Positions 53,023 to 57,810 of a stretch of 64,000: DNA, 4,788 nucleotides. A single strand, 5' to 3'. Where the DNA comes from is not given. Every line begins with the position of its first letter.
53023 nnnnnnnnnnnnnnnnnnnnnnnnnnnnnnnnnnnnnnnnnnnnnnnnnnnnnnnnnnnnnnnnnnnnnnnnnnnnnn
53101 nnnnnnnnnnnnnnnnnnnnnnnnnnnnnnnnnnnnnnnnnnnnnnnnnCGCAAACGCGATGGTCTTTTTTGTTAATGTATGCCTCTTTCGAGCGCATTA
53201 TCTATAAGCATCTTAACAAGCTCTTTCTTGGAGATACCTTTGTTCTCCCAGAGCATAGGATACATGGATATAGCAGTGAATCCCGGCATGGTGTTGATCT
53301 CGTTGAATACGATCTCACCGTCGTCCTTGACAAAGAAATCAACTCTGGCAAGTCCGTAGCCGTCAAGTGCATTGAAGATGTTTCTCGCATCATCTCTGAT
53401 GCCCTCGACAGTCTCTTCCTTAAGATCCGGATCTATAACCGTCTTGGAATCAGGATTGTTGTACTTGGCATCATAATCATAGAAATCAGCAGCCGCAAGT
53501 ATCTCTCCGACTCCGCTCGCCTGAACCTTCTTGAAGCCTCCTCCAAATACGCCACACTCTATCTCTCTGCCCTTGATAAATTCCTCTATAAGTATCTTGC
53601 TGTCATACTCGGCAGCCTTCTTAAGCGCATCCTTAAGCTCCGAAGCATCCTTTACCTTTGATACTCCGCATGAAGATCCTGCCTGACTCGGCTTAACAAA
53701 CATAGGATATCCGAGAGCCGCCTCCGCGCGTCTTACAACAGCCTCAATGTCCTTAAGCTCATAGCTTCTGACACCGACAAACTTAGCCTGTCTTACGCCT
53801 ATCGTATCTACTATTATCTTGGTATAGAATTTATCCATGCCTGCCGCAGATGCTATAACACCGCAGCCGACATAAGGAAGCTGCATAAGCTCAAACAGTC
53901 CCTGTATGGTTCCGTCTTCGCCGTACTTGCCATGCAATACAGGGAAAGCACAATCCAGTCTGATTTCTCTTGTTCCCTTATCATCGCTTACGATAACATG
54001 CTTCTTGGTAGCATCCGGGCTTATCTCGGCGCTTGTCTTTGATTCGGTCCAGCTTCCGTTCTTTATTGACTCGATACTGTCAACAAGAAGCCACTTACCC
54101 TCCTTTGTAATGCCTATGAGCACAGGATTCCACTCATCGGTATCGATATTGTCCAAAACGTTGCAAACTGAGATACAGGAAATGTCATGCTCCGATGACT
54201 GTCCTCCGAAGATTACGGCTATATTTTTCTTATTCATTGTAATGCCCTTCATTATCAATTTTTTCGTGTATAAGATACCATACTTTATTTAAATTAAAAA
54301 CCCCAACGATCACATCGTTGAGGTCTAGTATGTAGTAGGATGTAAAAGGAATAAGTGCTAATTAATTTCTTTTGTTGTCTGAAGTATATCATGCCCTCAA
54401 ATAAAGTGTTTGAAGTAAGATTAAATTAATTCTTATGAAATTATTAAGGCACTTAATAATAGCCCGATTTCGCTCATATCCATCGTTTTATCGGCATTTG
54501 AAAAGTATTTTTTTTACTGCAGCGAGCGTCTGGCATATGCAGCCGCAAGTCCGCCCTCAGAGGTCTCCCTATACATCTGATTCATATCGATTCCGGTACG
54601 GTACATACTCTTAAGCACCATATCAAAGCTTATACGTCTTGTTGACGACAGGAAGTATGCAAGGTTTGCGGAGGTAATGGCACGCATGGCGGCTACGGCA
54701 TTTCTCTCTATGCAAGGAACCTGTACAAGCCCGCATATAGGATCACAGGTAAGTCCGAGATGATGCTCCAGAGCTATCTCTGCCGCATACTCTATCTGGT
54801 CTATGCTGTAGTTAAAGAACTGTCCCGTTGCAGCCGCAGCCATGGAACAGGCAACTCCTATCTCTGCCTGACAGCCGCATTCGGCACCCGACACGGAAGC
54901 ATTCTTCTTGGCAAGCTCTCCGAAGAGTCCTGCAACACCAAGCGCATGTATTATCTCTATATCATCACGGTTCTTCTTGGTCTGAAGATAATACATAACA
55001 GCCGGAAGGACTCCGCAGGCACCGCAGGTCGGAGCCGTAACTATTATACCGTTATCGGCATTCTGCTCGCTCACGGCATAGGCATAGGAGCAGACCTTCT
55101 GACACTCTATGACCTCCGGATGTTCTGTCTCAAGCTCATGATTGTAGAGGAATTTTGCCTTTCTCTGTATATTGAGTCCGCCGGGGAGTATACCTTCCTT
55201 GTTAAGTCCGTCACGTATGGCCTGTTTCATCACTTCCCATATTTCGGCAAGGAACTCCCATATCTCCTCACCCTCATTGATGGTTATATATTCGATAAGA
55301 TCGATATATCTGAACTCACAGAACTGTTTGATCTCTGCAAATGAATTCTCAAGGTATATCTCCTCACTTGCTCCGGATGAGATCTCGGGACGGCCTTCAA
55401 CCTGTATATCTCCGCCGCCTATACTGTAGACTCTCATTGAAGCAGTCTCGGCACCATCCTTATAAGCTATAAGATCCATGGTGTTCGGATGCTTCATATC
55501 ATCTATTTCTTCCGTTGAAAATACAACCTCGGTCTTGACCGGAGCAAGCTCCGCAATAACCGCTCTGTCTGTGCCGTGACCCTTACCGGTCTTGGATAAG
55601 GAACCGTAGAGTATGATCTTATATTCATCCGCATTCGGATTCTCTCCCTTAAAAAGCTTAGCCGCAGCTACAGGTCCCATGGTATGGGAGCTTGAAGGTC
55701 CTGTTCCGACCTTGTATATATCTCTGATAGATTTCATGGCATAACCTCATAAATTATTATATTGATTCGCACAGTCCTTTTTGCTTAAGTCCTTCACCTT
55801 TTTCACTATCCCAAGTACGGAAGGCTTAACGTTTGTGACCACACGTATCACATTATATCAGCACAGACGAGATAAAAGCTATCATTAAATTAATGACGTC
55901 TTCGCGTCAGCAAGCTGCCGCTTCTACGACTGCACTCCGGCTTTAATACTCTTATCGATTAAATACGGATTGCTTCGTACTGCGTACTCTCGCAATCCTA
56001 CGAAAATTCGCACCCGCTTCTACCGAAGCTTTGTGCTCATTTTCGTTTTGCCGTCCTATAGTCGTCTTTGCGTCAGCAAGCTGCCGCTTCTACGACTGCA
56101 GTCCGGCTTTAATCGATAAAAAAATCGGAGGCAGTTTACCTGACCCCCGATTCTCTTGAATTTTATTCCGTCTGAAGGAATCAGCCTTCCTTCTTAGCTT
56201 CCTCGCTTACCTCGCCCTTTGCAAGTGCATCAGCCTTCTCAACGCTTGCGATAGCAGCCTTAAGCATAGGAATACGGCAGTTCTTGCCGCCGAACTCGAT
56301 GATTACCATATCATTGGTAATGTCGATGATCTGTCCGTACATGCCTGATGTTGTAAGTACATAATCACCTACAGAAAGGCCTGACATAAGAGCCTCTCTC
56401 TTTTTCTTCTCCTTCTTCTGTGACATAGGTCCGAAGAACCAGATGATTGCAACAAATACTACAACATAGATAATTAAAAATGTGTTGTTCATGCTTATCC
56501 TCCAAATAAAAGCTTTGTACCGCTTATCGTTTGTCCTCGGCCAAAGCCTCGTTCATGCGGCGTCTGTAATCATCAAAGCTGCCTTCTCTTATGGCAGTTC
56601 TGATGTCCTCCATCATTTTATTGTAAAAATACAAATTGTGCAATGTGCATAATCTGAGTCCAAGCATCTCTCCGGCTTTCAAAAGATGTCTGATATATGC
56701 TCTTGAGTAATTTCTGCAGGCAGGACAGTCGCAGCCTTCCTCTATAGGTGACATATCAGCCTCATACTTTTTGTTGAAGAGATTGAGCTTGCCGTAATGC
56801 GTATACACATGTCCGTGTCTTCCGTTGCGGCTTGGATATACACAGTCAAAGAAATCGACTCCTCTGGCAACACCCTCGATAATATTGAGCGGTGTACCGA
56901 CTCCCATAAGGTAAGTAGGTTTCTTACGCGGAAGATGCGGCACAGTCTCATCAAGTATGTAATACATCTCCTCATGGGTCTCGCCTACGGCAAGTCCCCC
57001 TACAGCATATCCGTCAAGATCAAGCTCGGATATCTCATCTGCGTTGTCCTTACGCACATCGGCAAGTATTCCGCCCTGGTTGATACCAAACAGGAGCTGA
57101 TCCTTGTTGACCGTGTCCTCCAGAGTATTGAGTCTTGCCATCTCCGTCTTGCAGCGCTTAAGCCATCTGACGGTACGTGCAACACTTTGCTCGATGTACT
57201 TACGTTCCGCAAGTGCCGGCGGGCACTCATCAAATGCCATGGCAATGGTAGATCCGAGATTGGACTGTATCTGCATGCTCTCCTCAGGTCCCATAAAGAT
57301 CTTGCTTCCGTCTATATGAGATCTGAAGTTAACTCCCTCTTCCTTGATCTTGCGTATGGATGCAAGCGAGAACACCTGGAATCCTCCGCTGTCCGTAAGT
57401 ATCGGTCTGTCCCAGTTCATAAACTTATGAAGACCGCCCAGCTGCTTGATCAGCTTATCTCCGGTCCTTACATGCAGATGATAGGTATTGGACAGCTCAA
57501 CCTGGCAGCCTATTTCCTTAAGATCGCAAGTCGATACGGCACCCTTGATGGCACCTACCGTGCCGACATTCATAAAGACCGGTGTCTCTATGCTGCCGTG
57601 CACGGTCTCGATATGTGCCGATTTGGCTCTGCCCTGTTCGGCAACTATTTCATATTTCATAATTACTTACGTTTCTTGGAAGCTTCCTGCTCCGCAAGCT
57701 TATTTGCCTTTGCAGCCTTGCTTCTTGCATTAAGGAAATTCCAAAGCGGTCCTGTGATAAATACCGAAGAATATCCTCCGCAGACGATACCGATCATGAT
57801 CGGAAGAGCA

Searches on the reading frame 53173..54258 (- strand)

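Call 21: search_protein_families(library=ncbifam, proteins=[window:53173-54258:-], max_evalue=1e-10)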
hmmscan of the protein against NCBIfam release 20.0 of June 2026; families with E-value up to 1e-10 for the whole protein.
window:53173-54258:- (361 aa): 31 families (the best 25 are shown)
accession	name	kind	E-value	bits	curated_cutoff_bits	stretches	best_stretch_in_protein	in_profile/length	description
NF002528.0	PRK01966.1-4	subfamily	1.2e-129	432.3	262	1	8-358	2-361/366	D-alanine--D-alanine ligase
NF002526.0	PRK01966.1-2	equivalog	1.7e-107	359.5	449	1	8-358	1-350/362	D-alanine--D-alanine ligase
TIGR01205.1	D_ala_D_alaTIGR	subfamily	1.7e-104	349.2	245.65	1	13-355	2-317/318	D-alanine--D-alanine ligase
NF000091.3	D_ala_D_ser_VanG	exception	2.7e-103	345.4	495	1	11-355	1-343/344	D-alanine--D-serine ligase VanG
NF002525.0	PRK01966.1-1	equivalog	6.4e-102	341.2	457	1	8-358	1-353/364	D-alanine--D-alanine ligase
NF000207.3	D_ala_D_ser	equivalog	2.3e-95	319.6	520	1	11-357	1-341/342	D-alanine--D-serine ligase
NF002529.0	PRK01966.1-5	equivalog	1.2e-86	290.9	472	1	8-357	1-338/348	D-alanine--D-alanine ligase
NF000206.1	D_ala_D_lac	equivalog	1.3e-86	290.7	550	1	8-356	1-341/342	D-alanine--(R)-lactate ligase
NF002527.0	PRK01966.1-3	equivalog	2.8e-85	286.4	310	1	10-357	2-330/332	D-alanine--D-alanine ligase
NF002378.0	PRK01372.1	subfamily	4.4e-81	271.9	243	1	97-357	55-303/305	D-alanine--D-alanine ligase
NF000036.1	D_ala_D_ser_VanE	exception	5.3e-78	262.6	700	1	11-357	2-342/352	D-alanine--D-serine ligase VanE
NF000372.1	D_ala_D_lac_VanI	exception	3.6e-77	260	700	1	8-353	1-338/341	D-alanine--(R)-lactate ligase VanI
NF012214.1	D_ala_D_ser_VanC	exception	1.2e-76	258.2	650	1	11-356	2-346/350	D-alanine--D-serine ligase VanC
NF000032.1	D_ala_D_ser_VanL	exception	3e-75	253.6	750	1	8-357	2-345/349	D-alanine--D-serine ligase VanL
NF012215.1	D_ala_D_lac_VanD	exception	3.1e-75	253.6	700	1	8-358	1-343/343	D-alanine--(R)-lactate ligase VanD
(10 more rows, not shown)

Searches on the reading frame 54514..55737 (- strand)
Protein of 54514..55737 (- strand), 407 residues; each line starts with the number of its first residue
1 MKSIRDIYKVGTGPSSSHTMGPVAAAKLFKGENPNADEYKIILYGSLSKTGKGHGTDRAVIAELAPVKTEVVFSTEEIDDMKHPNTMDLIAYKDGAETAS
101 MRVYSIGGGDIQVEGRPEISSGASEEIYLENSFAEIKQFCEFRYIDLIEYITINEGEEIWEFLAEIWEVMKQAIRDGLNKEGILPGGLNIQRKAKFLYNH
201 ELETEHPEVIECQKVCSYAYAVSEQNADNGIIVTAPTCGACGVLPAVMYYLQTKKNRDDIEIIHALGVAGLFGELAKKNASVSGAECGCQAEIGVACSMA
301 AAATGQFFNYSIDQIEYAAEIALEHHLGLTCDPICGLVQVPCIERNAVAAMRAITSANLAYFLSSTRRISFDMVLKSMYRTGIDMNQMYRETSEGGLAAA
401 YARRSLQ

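Call 21: search_protein_families(library=ncbifam, proteins=[window:54514-55737:-], max_evalue=1e-10)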
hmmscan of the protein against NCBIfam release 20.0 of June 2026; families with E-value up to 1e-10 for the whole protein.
window:54514-55737:- (407 aa): 5 families
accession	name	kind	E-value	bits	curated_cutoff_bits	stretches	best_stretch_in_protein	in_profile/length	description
TIGR00720.1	sda_mono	equivalog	6e-116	388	345.1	2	68-399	108-448/450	L-serine ammonia-lyase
NF011614.0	PRK15040.1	equivalog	5.4e-94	315.8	873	2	66-399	108-449/454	L-serine ammonia-lyase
NF011598.0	PRK15023.1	equivalog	3.1e-86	290.1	942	2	83-399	123-449/454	L-serine ammonia-lyase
TIGR00718.1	sda_alpha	equivalog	2.1e-50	171.5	243.2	1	156-405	35-281/300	L-serine ammonia-lyase, iron-sulfur-dependent, subunit alpha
TIGR00719.1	sda_beta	equivalog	8.7e-13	48.5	161.2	0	10-64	13-68/208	L-serine ammonia-lyase, iron-sulfur-dependent subunit beta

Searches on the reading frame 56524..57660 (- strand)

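Call 21: search_protein_families(library=ncbifam, proteins=[window:56524-57660:-], max_evalue=1e-10)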
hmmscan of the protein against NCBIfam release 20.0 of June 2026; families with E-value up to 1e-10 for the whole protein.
window:56524-57660:- (378 aa): 3 families
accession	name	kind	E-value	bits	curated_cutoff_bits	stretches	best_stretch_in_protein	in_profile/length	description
TIGR00430.1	Q_tRNA_tgt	equivalog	2.3e-147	490.8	306.75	1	3-373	1-363/368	tRNA guanosine(34) transglycosylase Tgt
TIGR00449.1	tgt_general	superfamily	1.8e-141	471.3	47.6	1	3-373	1-362/367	tRNA-guanine transglycosylase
TIGR00432.2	arcsn_tRNA_tgt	equivalog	1.8e-35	122.2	350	2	124-365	102-326/441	tRNA guanosine(15) transglycosylase TgtA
